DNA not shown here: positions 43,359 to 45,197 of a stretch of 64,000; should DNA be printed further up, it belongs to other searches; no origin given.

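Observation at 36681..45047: Components of a polyprenyl-phosphate-sugar-dependent extracytoplasmic glycosylation system (GtrA/GtrB/GT-C triad), including a GT-C-GtrA fusion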

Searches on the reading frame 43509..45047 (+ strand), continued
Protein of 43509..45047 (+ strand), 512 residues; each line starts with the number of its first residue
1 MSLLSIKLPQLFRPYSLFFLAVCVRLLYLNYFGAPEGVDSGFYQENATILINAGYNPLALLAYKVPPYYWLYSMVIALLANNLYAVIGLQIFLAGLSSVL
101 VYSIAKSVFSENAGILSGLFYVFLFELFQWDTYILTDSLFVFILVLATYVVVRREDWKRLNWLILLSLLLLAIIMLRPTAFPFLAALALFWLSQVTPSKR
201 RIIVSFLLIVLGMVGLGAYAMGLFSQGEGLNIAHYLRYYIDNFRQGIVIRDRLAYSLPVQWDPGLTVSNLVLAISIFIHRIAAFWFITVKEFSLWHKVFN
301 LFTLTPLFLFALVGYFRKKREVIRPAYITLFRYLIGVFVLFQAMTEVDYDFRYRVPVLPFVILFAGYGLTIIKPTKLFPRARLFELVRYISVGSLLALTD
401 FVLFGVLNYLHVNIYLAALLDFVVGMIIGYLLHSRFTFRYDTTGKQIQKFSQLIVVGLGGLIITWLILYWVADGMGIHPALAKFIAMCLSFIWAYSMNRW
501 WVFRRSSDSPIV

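Call 38: find_related_loci(query=A1, collection=genome_contigs, flank=10000)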
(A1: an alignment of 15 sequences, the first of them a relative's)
Query A1 (512 aa) in genome_contigs; peptide patterns used: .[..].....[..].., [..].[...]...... (x = any residue, [..] = any of these).
64 stretches matched a pattern; 37 encode a relative of the query (tblastn E <= 1e-3); 37 distinct loci.
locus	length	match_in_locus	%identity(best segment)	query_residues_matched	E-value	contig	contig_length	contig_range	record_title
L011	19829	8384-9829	35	17-511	2e-81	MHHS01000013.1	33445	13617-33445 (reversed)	MAG: Candidatus Andersenbacteria bacterium RIFCSPHIGHO2_12_FULL_45_11b rifcsphigho2_12_scaffold_2497, whole genome shotg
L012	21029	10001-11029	26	20-368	2e-22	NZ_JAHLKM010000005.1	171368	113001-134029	Natronomonas aquatica strain F2-12 NODE_5_length_171368_cov_269.947656, whole genome shotgun sequence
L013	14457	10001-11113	26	14-373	8e-16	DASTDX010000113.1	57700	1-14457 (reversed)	MAG TPA_asm: Allosphingosinicella sp. isolate SMAG_U832 k141_1011310, whole genome shotgun sequence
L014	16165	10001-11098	27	13-368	1e-14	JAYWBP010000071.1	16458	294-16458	MAG: Novosphingobium sp. isolate GL93_UP_metabat_12 GL93_UP_metabat_12_70, whole genome shotgun sequence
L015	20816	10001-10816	27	91-379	4e-14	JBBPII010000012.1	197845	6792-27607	MAG: Candidatus Gilichinskyi gelida isolate BPF1-10-12_bin_2 NODE_12_length_197845_cov_40.332226, whole genome shotgun s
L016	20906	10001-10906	27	69-365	7e-13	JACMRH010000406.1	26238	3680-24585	MAG: Cytophagales bacterium isolate LF-bin-49 FL-bin-49-contig-k141_1950043, whole genome shotgun sequence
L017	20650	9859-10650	28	110-373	2e-12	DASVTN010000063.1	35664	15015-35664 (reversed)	MAG TPA_asm: Allosphingosinicella sp. isolate SMAG_U3292 k141_601668, whole genome shotgun sequence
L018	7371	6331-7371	26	33-369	1e-11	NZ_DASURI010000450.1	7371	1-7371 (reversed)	MAG: Longimicrobium sp. isolate SMAG_U1703 k141_1374551, whole genome shotgun sequence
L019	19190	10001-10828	27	96-370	1e-11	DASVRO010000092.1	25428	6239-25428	MAG TPA_asm: Allosphingosinicella sp. isolate SMAG_U3238 k141_171424, whole genome shotgun sequence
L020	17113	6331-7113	27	110-370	5e-11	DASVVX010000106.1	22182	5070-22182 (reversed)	MAG TPA_asm: Allosphingosinicella sp. isolate SMAG_U3355 k141_452357, whole genome shotgun sequence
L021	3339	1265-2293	24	39-372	6e-11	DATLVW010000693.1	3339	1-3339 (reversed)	MAG TPA_asm: Thermoanaerobaculia bacterium isolate SMAG_U13202 k141_73698, whole genome shotgun sequence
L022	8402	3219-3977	26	119-370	2e-10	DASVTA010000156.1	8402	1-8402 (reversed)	MAG TPA_asm: Allosphingosinicella sp. isolate SMAG_U3277 k141_282945, whole genome shotgun sequence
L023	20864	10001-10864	27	75-368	5e-10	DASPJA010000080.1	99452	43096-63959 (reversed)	MAG TPA_asm: Allosphingosinicella sp. isolate SMAG_U11997 k141_53660, whole genome shotgun sequence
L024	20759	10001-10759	25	119-370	7e-10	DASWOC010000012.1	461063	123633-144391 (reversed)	MAG TPA_asm: Allosphingosinicella sp. isolate SMAG_U3430 k141_599170, whole genome shotgun sequence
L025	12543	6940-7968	26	39-370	2e-9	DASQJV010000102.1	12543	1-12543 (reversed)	MAG TPA_asm: Allosphingosinicella sp. isolate SMAG_U11895 k141_1297588, whole genome shotgun sequence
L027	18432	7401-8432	25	39-372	4e-9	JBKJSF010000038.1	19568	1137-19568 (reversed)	MAG: Caulobacter sp. isolate ant_bin.568 k117_1241131, whole genome shotgun sequence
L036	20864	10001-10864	26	77-370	3e-7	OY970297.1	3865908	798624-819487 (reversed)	MAG: uncultured Alphaproteobacteria bacterium isolate MFD05747.bin.2.145 genome assembly, chromosome: 1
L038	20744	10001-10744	24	117-362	2e-6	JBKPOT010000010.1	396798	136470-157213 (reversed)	MAG: Pseudomonadota bacterium isolate GS_HAYS_MAG_00007 GS_HAYS_000001036214, whole genome shotgun sequence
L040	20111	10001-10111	49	337-373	4e-6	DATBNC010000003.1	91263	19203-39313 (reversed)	MAG TPA_asm: Allosphingosinicella sp. isolate SMAG_U4014 k141_196517, whole genome shotgun sequence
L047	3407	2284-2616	27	270-379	5e-5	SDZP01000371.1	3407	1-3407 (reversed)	MAG: Caulobacteraceae bacterium isolate PMG_203 scaffold_64753, whole genome shotgun sequence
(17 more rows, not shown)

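Call 39: predict_structure(alignment_id=A1)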
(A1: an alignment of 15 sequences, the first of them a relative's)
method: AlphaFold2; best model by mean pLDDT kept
length: 512 residues; sequences in the alignment: 15
mean_pLDDT: 84.4   pTM: 0.74
mean pLDDT of the five models: 84.4, 82.8, 82.3, 80.7, 80.4
residues with pLDDT >= 90: 224; 70-90: 226; 50-70: 42; < 50: 20
segments of 3 or more residues with pLDDT < 50: 1-5, 375-377, 502-512
pLDDT, mean of each block of 10 residues (from residue 1): 51 94 93 80 92 94 89 92 90 96 96 95 88 78 97 92 94 88 93 90 86 80 60 79 90 85 90 94 90 85 91 84 88 96 87 91 95 60 69 77 85 88 84 69 64 84 91 85 84 73 44 33
secondary structure, 60 per line:
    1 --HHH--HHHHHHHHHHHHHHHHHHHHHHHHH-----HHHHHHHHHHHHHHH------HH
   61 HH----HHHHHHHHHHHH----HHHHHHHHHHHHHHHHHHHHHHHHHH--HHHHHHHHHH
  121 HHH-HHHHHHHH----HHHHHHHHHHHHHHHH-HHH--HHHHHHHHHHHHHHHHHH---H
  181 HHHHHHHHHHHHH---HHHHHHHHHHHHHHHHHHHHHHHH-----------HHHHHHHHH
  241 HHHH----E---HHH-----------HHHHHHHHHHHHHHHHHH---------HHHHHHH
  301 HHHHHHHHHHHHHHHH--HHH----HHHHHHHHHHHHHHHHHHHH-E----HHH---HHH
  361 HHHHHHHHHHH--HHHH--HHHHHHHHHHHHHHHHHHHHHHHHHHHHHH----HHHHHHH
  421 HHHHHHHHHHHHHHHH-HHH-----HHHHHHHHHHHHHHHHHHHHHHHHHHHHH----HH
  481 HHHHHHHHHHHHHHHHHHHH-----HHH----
elements in order: H8-32 H38-52 H59-62 H67-78 H83-108 H111-123 H125-132 H137-152 H159-176 H180-193 H197-220 H232-244 H267-284 H294-316 H326-345 H358-371 H374-377 H380-409 H414-436 H446-474 H479-500

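Call 45: fold_search(model_id=the predicted structure, library=pdb)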
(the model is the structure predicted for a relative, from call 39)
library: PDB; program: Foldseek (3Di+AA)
matches with E <= 10: 191; with E <= 0.001: 0
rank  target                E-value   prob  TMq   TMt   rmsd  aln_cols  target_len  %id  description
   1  5ezm                  6.4e-03  1.00  0.33  0.32  15.5       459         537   13  Crystal Structure of ArnT from Cupriavidus metallidurans in the apo state (released 2016-02-17)
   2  5f15                  7.9e-03  1.00  0.38  0.36  17.3       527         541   15  Crystal Structure of ArnT from Cupriavidus metallidurans bound to Undecaprenyl phosphate (released 2016-02-17)
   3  9n9j_I                8.2e-03  1.00  0.38  0.29   9.7       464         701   11  Structure of a GRP94 folding intermediate engaged with a CCDC134- and FKBP11-bound secretory translocon (released 2025-11-19)
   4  8agc_A                1.1e-02  1.00  0.37  0.29  11.9       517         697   14  Structure of yeast oligosaccharylransferase complex with lipid-linked oligosaccharide and non-acceptor peptide bound (released 2022-12-07)
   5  6s7t_A                1.2e-02  1.00  0.44  0.33  11.7       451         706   14  Cryo-EM structure of human oligosaccharyltransferase complex OST-B (released 2019-12-18)
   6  6ezn_F                1.5e-02  1.00  0.42  0.34  17.1       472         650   13  Cryo-EM structure of the yeast oligosaccharyltransferase (OST) complex (released 2018-01-17)
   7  3rce_A                1.6e-02  1.00  0.36  0.27  18.4       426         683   13  Bacterial oligosaccharyltransferase PglB (released 2011-06-15)
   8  8b6l_I                1.6e-02  1.00  0.44  0.34  15.5       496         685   13  Subtomogram average of the human Sec61-TRAP-OSTA-translocon (released 2022-12-07)
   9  7oci_F                1.6e-02  1.00  0.43  0.35  16.1       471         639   12  Cryo-EM structure of yeast Ost6p containing oligosaccharyltransferase complex (released 2022-02-16)
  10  9s6s_A                1.6e-02  1.00  0.36  0.34  10.0       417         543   14  Ternary cryo-EM structure of human ALG9 with Dol25-PP-GlcNAc2Man6, Dol25-P-Man and Fab (released 2026-03-18)
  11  8pn9_A                2.0e-02  1.00  0.40  0.32  17.5       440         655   12  Structure of human oligosaccharyltransferase OST-A complex bound to NGI-1 (released 2024-05-08)
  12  6ftg_5                2.6e-02  1.00  0.41  0.33  16.5       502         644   12  Subtomogram average of OST-containing ribosome-translocon complexes from canine rough microsomal membranes (released 2018-03-21)
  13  7zli_A                3.1e-02  1.00  0.31  0.25  14.3       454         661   13  Cryo-EM structure of C-mannosyltransferase CeDPY19, in complex with Dol25-P-Man and bound to CMT2-Fab and anti-Fab nan (released 2023-01-11)
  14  9i5k_A                3.4e-02  1.00  0.39  0.40  12.3       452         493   15  Structure of the Chaetomium thermophilum Pmt4 homodimer (C2 symmetry) (released 2025-12-24)
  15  6s7o_A                3.7e-02  1.00  0.42  0.34  13.8       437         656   13  Cryo-EM structure of human oligosaccharyltransferase complex OST-A (released 2019-12-18)
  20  5mlz                  2.7e-01  1.00  0.19  0.26   6.4       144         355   19  Dolichyl phosphate mannose synthase in complex with GDP and Mg2+ (released 2017-08-09)
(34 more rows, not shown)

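Call 54: search_solved_structures(query=A1, max_evalue=10, show_alignments=3)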
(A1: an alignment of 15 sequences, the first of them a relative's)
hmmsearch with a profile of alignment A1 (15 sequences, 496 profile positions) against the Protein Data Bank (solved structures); distinct sequences matched with E-value up to 10: 1.
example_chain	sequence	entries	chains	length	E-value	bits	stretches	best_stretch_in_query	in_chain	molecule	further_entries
5mlz_A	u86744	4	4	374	0.038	16.1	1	419-491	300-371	Dolichol monophosphate mannose synthase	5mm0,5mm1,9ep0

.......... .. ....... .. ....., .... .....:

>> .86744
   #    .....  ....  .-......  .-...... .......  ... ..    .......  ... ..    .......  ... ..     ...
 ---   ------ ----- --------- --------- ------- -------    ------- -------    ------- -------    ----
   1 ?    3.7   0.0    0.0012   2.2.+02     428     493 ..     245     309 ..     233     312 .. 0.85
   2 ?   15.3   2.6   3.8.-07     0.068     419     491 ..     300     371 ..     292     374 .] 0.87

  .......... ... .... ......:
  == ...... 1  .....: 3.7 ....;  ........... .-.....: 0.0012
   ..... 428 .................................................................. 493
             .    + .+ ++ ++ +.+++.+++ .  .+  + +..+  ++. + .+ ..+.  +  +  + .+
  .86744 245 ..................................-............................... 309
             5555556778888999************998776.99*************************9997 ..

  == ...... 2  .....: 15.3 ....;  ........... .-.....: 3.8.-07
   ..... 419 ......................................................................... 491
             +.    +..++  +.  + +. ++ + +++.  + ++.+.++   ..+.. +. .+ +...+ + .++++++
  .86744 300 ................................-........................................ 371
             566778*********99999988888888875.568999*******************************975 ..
